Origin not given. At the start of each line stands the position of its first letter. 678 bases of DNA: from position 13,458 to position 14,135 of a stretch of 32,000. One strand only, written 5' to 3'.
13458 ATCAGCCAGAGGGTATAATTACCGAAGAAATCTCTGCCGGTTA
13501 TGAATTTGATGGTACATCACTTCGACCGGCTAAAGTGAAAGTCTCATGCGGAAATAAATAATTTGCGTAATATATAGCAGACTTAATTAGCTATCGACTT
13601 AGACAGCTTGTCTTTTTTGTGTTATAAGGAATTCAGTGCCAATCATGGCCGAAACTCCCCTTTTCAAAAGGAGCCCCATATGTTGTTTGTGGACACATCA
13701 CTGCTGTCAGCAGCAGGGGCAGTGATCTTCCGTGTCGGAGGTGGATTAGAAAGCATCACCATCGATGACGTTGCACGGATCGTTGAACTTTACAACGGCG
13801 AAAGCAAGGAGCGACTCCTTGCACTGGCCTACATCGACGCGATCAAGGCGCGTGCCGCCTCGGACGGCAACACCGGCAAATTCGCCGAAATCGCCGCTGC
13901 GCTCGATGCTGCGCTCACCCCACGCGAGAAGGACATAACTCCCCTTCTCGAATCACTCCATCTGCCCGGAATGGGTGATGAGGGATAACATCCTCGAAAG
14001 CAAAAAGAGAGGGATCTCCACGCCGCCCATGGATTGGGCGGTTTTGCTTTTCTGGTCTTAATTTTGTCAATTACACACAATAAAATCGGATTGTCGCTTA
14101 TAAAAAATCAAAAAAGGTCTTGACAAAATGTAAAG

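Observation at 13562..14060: Foreign GC-rich single-gene cassette splitting the grpE-dnaK pair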

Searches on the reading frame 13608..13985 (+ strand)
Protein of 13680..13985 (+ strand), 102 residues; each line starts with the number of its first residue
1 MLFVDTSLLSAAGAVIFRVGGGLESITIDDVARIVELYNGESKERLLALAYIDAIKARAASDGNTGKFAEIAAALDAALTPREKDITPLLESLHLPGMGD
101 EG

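Call 7: search_protein_families(library=pfam, proteins=[window:13680-13985:+], max_evalue=10)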
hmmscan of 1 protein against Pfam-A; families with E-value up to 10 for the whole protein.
seq(102 aa): 0 families

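Call 8: search_protein_families(library=phrogs, proteins=[window:13680-13985:+], max_evalue=10)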
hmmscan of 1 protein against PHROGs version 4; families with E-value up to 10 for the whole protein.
seq(102 aa): 1 family
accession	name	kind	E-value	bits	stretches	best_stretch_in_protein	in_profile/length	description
phrog_9134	-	unknown function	0.14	13.2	1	7-54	14-61/68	-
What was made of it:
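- On Moron (prophage accessory unit): PHROGs gave no significant hit (call 8).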

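Call 9: find_homologous_proteins(query=window:13680-13985:+, max_evalue=10)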
Query seq(102 aa) (102 aa): 1 proteins with E <= 10 among 165 candidates.
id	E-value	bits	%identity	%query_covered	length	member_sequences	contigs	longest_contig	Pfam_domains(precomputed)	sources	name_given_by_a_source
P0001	3.1e-56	205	100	100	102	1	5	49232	-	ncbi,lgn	-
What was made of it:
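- Tried and rejected: The word-indexed search of 5.8 billion clusters returned only the query itself (call 9).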

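Call 12: find_encoding_contigs(protein=P0001, flank=10000, max_places=10)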
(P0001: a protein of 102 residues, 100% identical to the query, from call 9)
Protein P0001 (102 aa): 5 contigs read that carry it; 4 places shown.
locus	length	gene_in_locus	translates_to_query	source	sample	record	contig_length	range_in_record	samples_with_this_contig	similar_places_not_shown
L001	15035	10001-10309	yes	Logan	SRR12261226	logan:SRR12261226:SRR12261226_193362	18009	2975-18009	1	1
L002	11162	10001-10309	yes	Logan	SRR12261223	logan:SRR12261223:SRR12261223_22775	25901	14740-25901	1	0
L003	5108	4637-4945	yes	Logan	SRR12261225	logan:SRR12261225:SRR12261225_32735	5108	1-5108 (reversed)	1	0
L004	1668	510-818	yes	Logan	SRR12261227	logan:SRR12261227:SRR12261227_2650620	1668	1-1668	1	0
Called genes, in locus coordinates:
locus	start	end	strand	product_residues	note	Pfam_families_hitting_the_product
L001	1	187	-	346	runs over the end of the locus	PF05496:RuvB_N, PF00004:AAA, PF07728:AAA_5, PF17864:AAA_lid_4, PF05491:WHD_RuvB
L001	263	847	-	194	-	PF01330:RuvA_N, PF14520:HHH_5, PF07499:RuvA_C (weak)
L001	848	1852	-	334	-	PF14397:ATPgrasp_ST (faint), PF02786:CPSase_L_D2, PF08443:RimK (faint), PF07478:Dala_Dala_lig_C (faint)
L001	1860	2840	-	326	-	PF02655:ATP-grasp_3 (faint), PF02786:CPSase_L_D2 (faint), PF07478:Dala_Dala_lig_C (faint)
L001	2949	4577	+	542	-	PF24923:ATP-grasp_IQCH, PF02655:ATP-grasp_3 (faint)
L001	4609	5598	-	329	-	PF01087:GalP_UDP_transf, PF16285:DUF4931_N (faint), PF16268:DUF4921, PF02744:GalP_UDP_tr_C, PF11969:DcpS_C (weak), PF01230:HIT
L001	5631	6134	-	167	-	PF02075:RuvC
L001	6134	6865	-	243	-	PF20772:TACO1_YebC_N, PF01709:Transcrip_reg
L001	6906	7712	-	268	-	PF00753:Lactamase_B, PF25281:MBL_MAP1B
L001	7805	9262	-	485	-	PF13567:DUF4131, PF03772:Competence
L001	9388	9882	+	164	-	PF01025:GrpE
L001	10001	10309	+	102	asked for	-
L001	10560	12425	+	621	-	PF00012:HSP70, PF06723:MreB_Mbl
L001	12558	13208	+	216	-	-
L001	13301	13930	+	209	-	PF00226:DnaJ, PF01556:DnaJ_C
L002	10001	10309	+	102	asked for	-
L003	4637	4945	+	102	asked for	-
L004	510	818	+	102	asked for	-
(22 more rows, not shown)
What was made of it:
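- The genome encodes ComEC next door (call 12).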

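Call 23: search_protein_representatives(protein=window:13680-13985:+)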
Query: 102 residues. Proteins with E-value up to 0.001 (for the whole library): 4; up to 1e-10: 1; up to 1e-30: 1. The best 4 are listed.
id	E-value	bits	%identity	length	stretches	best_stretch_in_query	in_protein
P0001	9.7e-57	205.3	100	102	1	1-102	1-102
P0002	5.5e-06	42.9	42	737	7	33-64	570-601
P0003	7.7e-05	39.2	32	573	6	63-94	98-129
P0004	6.3e-04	36.3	30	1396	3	20-63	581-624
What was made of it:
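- No homologues exist that could show conservation (calls 9, 23). A random gene fragment should have recognisable donor homologues among 15 billion proteins, and none exist (calls 9, 23).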

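Call 24: predict_structure(protein=window:13680-13985:+)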
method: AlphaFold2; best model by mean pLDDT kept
length: 102 residues; sequences in the alignment: 1
mean_pLDDT: 61.7   pTM: 0.50
mean pLDDT of the five models: 61.7, 61.5, 61.3, 59.3, 44.0
residues with pLDDT >= 90: 0; 70-90: 48; 50-70: 27; < 50: 27
segments of 3 or more residues with pLDDT < 50: 1-22, 95-98
pLDDT, mean of each block of 10 residues (from residue 1): 37 38 57 75 74 78 76 76 57 49 53
secondary structure, 60 per line:
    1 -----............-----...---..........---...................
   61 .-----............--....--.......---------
elements in order: H6-17 H29-38 H42-61 H67-78 H81-84 H87-93
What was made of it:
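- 13680..13988 (+): ORF102: a 102-aa acidic (pI 4.5), predicted all-helical orphan protein. AF2 gives 4-5 helices, with pLDDT about 75 over residues 30-80 (call 24).
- AF2 predicts a helical core (call 24).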

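Call 30: search_dna_similar(query=window:13680-13985:+, collection=phages, mode=protein, max_evalue=10)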
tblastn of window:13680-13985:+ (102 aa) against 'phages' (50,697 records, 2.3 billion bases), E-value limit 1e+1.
No match.

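Call 31: search_dna_similar(query=window:13680-13985:+, collection=plasmids, mode=protein, max_evalue=10)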
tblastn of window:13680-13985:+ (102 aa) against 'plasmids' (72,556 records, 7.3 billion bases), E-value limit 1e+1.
No match.
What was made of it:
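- Tried and rejected: tblastn against phage and plasmid records found no match (calls 30, 31).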

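Call 33: list_cluster_members(proteins=[P0001])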
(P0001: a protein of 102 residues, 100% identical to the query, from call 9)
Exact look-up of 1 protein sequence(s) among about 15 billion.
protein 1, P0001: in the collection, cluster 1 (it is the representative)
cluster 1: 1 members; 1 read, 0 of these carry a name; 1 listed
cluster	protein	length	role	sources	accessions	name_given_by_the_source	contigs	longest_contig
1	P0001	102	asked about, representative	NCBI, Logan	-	-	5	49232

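Call 40: fold_search(model_id=the predicted structure, library=pdb)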
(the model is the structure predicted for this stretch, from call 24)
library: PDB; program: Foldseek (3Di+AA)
matches with E <= 10: 26; with E <= 0.001: 0
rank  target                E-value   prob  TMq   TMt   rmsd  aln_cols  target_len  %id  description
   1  5utc                  5.4e+00  0.04  0.24  0.18  10.6        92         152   21  Deoxy form of sperm whale myoglobin V68A/I107Y (released 2018-02-28)
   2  4it8                  5.4e+00  0.04  0.24  0.18  10.9        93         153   19  A sperm whale myoglobin mutant L29H Mb with two distal histidines (released 2013-04-10)
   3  4zsf_A                5.7e+00  0.07  0.27  0.13   8.6        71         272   22  Crystal structure of pre-specific restriction endonuclease BsaWI-DNA complex (released 2015-10-07)
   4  5xkv                  5.7e+00  0.04  0.24  0.18  10.9        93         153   19  structure of sperm whale myoglobin F138W (released 2018-05-16)
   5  7vw4                  6.1e+00  0.04  0.24  0.18  10.8        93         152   19  The X-ray structure of sperm whale F46C/L61C myoglobin double mutant (released 2022-11-16)
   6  6xn3_E                6.4e+00  0.04  0.25  0.22  12.5        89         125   19  Structure of the Lactococcus lactis Csm CTR_4:3 CRISPR-Cas Complex (released 2022-01-12)
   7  4fwz                  6.8e+00  0.03  0.24  0.18  11.1        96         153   20  Aquoferric CuB myoglobin (L29H F43H sperm whale myoglobin) (released 2012-07-18)
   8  7unr_o                7.2e+00  0.04  0.24  0.26   8.6        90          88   18  Pseudomonas aeruginosa 70S ribosome initiation complex bound to compact IF2-GDP (composite structure I-A) (released 2022-06-22)
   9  4pq6                  7.2e+00  0.03  0.24  0.18  10.8        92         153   20  A sperm whale myoglobin single mutant L29E Mb with native His93 coordination (released 2015-01-14)
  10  1cpw                  7.2e+00  0.03  0.24  0.18  11.8        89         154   22  RECOMBINANT SPERM WHALE MYOGLOBIN L104W MUTANT (MET) (released 1999-06-14)
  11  4pqc                  7.7e+00  0.03  0.24  0.18  10.9        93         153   19  A sperm whale myoglobin single mutant F43H Mb with native His93 coordination (released 2015-01-14)
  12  1mlf                  7.7e+00  0.03  0.24  0.18  12.0        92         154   24  STRUCTURAL AND FUNCTIONAL EFFECTS OF APOLAR MUTATIONS OF VAL68(E11) IN MYOGLOBIN (released 1994-08-31)
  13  6z4t                  7.7e+00  0.03  0.25  0.19  10.7        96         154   20  sperm whale myoglobin mutant (H64V V64A) bearing the non-canonical amino acid 2-Amino-3-(thiazol-5-yl)propanoic acid as  (released 2021-04-28)
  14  1dti                  7.7e+00  0.03  0.23  0.18  10.9        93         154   22  Recombinant sperm whale myoglobin h97d, d122n mutant (met) (released 2000-01-30)
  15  5jaa_B                8.1e+00  0.02  0.19  0.19  17.6       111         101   15  Crystal structure of the HigBA2 toxin-antitoxin complex (released 2017-04-05)
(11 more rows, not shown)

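Call 41: search_protein_families(library=padloc, proteins=[window:13680-13985:+, window:13608-13985:+], max_evalue=10)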
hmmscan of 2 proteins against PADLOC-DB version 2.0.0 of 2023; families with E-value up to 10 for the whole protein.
window:13680-13985:+ (102 aa): 0 families

window:13608-13985:+ (126 aa): 0 families

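Call 42: search_protein_families(library=ncbifam, proteins=[window:13680-13985:+], max_evalue=10)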
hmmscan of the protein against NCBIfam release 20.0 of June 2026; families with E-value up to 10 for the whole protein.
window:13680-13985:+ (102 aa): 0 families
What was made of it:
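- Tried and rejected: Pfam, PHROGs, NCBIfam and PADLOC gave nothing (calls 7, 8, 41, 42).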

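Call 43: find_related_loci(query=window:13680-13985:+, collection=viral_contigs, flank=5000)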
Query window:13680-13985:+ (102 aa) in viral_contigs; peptide patterns used: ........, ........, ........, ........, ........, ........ (x = any residue, [..] = any of these).
140 stretches matched a pattern, but none encodes a relative of the query by tblastn (E <= 1e-3).
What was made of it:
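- On Moron (prophage accessory unit): Phage tblastn and viral contig scans found nothing (calls 30, 43).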

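Call 44: find_related_loci(query=window:13680-13985:+, collection=metagenome_contigs, flank=5000)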
Query window:13680-13985:+ (102 aa) in metagenome_contigs; peptide patterns used: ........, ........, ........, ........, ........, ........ (x = any residue, [..] = any of these).
600 stretches matched a pattern, but none encodes a relative of the query by tblastn (E <= 1e-3).
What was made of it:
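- No donor or homologue was found among about 15 billion predicted proteins, phage or plasmid records, or viral and metagenome contigs (calls 9, 23, 30, 31, 43, 44).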

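Call 59: find_homologous_proteins(query=A1, max_evalue=10)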
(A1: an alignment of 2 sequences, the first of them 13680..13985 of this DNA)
Query A1 (2 sequences) (102 aa, profile of the alignment): 3 proteins with E <= 10 among 663 candidates.
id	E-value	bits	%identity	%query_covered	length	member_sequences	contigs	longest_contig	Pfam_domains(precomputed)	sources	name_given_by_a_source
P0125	7.7e-54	198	-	-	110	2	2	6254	-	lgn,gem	-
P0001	6.0e-44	167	100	100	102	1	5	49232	-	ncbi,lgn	-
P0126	6.8e-32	128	33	42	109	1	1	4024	-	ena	-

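Call 61: find_encoding_contigs(protein=P0126, flank=5000, max_places=3)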
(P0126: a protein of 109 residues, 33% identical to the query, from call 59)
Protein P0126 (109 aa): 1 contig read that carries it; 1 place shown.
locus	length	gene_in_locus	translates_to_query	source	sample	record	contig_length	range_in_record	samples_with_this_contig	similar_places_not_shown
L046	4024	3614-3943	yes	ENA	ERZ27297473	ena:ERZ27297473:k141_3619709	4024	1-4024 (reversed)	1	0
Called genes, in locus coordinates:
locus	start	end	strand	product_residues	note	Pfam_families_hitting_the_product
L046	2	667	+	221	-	?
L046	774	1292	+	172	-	PF02075:RuvC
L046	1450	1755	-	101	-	-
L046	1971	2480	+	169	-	PF01025:GrpE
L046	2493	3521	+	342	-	PF00890:FAD_binding_2 (weak), PF01134:GIDA (weak), PF01494:FAD_binding_3, PF01946:Thi4, PF03486:HI0933_like, PF05834:Lycopene_cycl, PF07992:Pyr_redox_2 (weak), PF12831:FAD_oxidored, +4 more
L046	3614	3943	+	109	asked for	-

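Call 62: find_encoding_contigs(protein=P0125, flank=5000, max_places=4)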
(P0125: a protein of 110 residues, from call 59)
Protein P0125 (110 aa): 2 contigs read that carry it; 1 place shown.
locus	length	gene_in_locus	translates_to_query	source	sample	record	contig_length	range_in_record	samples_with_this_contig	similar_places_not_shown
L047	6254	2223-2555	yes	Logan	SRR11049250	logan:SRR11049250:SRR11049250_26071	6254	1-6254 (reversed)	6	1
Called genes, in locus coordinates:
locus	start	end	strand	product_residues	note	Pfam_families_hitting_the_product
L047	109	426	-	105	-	-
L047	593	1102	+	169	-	PF01025:GrpE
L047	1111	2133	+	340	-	PF00890:FAD_binding_2 (weak), PF01134:GIDA (weak), PF01494:FAD_binding_3, PF01946:Thi4, PF03486:HI0933_like, PF07992:Pyr_redox_2, PF12831:FAD_oxidored (weak), PF13450:NAD_binding_8 (weak), +3 more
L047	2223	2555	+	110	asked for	-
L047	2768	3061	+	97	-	-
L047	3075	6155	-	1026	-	-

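Call 68: find_related_loci(query=A2, collection=metagenome_contigs, flank=4000)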
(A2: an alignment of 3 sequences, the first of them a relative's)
Query A2 (110 aa) in metagenome_contigs; peptide patterns used: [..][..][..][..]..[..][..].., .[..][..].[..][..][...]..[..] (x = any residue, [..] = any of these).
237 stretches matched a pattern; 1 encode a relative of the query (tblastn E <= 1e-3); 1 distinct loci.
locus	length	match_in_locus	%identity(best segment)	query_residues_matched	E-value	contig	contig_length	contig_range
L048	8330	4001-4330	100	1-110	5e-72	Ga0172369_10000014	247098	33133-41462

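Call 71: find_related_loci(query=A2, collection=viral_contigs, flank=4000)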
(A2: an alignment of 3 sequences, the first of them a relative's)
Query A2 (110 aa) in viral_contigs; peptide patterns used: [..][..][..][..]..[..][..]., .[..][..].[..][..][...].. (x = any residue, [..] = any of these).
71 stretches matched a pattern, but none encodes a relative of the query by tblastn (E <= 1e-3).
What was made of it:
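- Only three members exist in all the databases searched (calls 59, 68, 71).
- Tried and rejected: Back-translated scans of viral and metagenome contigs with ORF102 and with the three-sequence alignment found nothing new (calls 43, 44, 68, 71).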

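Call 81: predict_structure(alignment_id=A3)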
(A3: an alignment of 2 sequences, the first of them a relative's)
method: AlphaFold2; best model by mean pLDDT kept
length: 110 residues; sequences in the alignment: 2
mean_pLDDT: 57.6   pTM: 0.36
mean pLDDT of the five models: 57.6, 56.6, 53.2, 51.7, 47.3
residues with pLDDT >= 90: 0; 70-90: 16; 50-70: 59; < 50: 35
segments of 3 or more residues with pLDDT < 50: 1-3, 64-75, 92-110
pLDDT, mean of each block of 10 residues (from residue 1): 56 69 67 69 64 70 50 50 56 44 41
secondary structure, 60 per line:
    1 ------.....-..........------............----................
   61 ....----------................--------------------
elements in order: H7-11 H13-22 H29-40 H45-64 H75-90
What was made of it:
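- Predicted helices fall at matching positions (calls 24, 81).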
